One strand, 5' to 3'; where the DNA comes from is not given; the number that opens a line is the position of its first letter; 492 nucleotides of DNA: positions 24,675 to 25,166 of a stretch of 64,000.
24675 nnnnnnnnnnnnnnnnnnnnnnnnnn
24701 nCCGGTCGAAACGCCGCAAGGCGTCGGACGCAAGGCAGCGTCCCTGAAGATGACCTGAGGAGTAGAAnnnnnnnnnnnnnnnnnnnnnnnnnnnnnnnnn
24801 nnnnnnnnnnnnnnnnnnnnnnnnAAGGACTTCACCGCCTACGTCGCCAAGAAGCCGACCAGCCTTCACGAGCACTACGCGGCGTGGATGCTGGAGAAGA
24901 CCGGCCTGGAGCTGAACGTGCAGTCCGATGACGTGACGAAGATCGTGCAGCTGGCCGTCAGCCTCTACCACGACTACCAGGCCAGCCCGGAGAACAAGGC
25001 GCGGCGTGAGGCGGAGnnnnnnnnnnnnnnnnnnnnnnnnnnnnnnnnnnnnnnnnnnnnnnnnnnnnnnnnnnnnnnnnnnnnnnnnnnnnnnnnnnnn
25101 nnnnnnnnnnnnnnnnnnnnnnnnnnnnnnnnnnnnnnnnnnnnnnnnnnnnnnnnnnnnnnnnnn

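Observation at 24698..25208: Duplicated histone-tail-like gene whose 5' flank is also duplicated (partner at 35940-36508)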

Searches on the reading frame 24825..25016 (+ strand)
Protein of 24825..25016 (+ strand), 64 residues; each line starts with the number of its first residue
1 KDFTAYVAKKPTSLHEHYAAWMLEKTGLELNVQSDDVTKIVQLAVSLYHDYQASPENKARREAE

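Call 33: find_related_loci(query=A3, collection=viral_contigs, flank=10000)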
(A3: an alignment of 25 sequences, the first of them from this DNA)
Query A3 (64 aa) in viral_contigs; peptide patterns used: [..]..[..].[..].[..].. (x = any residue, [..] = any of these).
49 stretches matched a pattern; 31 encode a relative of the query (tblastn E <= 1e-3); 27 distinct loci.
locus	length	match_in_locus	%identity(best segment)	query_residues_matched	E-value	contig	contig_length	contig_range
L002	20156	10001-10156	50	1-58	4e-14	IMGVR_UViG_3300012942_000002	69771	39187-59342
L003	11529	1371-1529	46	1-59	2e-13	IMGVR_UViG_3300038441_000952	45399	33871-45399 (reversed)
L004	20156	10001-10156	45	1-58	9e-13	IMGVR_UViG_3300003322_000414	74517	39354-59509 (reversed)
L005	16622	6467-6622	47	1-58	1e-12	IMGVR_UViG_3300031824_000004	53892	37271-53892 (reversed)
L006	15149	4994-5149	45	1-58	1e-12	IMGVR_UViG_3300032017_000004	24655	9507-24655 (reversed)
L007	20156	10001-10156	47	1-58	3e-12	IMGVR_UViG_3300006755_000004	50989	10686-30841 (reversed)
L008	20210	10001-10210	39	1-61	3e-12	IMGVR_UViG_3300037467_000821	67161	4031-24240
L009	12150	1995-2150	45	1-58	5e-12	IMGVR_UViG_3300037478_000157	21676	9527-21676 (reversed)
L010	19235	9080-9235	45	1-58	8e-12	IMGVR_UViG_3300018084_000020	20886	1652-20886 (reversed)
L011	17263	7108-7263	43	1-58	1e-11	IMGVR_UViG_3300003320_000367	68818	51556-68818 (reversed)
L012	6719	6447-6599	45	3-58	5e-11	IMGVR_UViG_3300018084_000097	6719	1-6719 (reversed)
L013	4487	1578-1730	45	3-58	6e-11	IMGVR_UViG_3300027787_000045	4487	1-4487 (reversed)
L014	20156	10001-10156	43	3-59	6e-11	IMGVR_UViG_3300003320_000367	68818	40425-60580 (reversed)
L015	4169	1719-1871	45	3-58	1e-10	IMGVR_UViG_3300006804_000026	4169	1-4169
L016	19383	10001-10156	44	3-59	1e-10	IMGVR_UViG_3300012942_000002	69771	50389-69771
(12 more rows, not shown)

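Call 40: search_protein_representatives(alignment_id=A3)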
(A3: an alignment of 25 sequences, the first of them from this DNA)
Query: 25 sequences, 64 profile positions. Proteins with E-value up to 0.001 (for the whole library): 510; up to 1e-10: 171; up to 1e-30: 0. The best 150 are listed.
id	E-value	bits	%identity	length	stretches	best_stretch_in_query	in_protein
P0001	7.9e-30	118.8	-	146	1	1-64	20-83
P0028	3.2e-29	116.9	-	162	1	1-64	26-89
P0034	6.2e-28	112.7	-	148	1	1-64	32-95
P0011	1.6e-24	101.8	-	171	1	2-64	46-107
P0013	5.6e-24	100.0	-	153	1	2-64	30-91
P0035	8.3e-24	99.5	-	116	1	2-64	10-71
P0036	1.6e-21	92.2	-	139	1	1-64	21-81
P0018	2.4e-20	88.4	-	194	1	1-62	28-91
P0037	5.2e-20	87.3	-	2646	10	17-44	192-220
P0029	1.3e-19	86.1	-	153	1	4-64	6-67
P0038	2.3e-19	85.3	-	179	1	5-64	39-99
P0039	2.9e-19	84.9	-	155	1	3-64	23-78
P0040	2.6e-17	78.7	-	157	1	3-64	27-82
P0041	2.8e-17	78.6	-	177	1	1-60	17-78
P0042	7.4e-17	77.2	-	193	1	2-63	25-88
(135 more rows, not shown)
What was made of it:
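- Nearly all members are 110-230 aa with the domain at the N-terminus (call 40).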

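Call 78: find_related_loci(query=A3, collection=genome_contigs, flank=6000)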
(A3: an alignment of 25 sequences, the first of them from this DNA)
Query A3 (64 aa) in genome_contigs; peptide patterns used: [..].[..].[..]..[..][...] (x = any residue, [..] = any of these).
58 stretches matched a pattern, but none encodes a relative of the query by tblastn (E <= 1e-3).

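Call 82: search_dna_similar(query=P0041, collection=phages, mode=protein, max_rows=40, max_evalue=0.001, rows=spread)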
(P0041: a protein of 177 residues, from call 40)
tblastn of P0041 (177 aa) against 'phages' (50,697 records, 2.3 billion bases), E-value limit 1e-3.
Records with a match: 9; places in all: 24; records where one place covers at least 80% of the query: 0.
Best place of each record, by identity: <60% 9.
By first word of the organism name: Streptomyces 9.
By host as written in the record: Streptomyces viridochromogenes DSM40736 5; Streptomyces griseus ATCC 10137 2; Streptomyces toxytricini NRRL B-5426 1; Streptomyces sp. RKBHB-173 1.
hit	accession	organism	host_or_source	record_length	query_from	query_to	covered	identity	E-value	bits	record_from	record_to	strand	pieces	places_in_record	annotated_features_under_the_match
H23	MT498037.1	Streptomyces phage Dryad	Streptomyces viridochromogenes DSM40736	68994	17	84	38%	45.6%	2e-8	58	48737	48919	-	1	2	72: hypothetical protein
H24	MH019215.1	Streptomyces phage Yara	Streptomyces toxytricini NRRL B-5426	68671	16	82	38%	45.7%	7e-9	60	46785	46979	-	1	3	64: hypothetical protein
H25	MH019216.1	Streptomyces phage Wentworth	Streptomyces griseus ATCC 10137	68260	14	80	38%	45.1%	6e-9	60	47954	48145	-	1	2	68: hypothetical protein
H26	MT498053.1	Streptomyces phage PHTowN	Streptomyces viridochromogenes DSM40736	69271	6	79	42%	40.3%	1e-7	56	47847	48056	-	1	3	68: hypothetical protein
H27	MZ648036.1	Streptomyces phage Lizz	Streptomyces viridochromogenes DSM40736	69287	6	79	42%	40.3%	1e-7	56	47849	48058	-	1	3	68: hypothetical protein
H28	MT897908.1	Streptomyces phage ShakeNBake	Streptomyces viridochromogenes DSM40736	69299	6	79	42%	40.3%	1e-7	56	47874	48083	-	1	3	68: hypothetical protein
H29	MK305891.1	Streptomyces phage Gibson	Streptomyces griseus ATCC 10137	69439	6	79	42%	40.3%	1e-7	56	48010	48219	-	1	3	68: hypothetical protein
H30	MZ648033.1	Streptomyces phage Rooney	Streptomyces viridochromogenes DSM40736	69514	6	79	42%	40.3%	1e-7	56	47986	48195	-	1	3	68: hypothetical protein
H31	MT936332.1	Streptomyces phage phiRKBJ001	Streptomyces sp. RKBHB-173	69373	14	79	37%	44.3%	2e-8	58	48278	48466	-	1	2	hypothetical protein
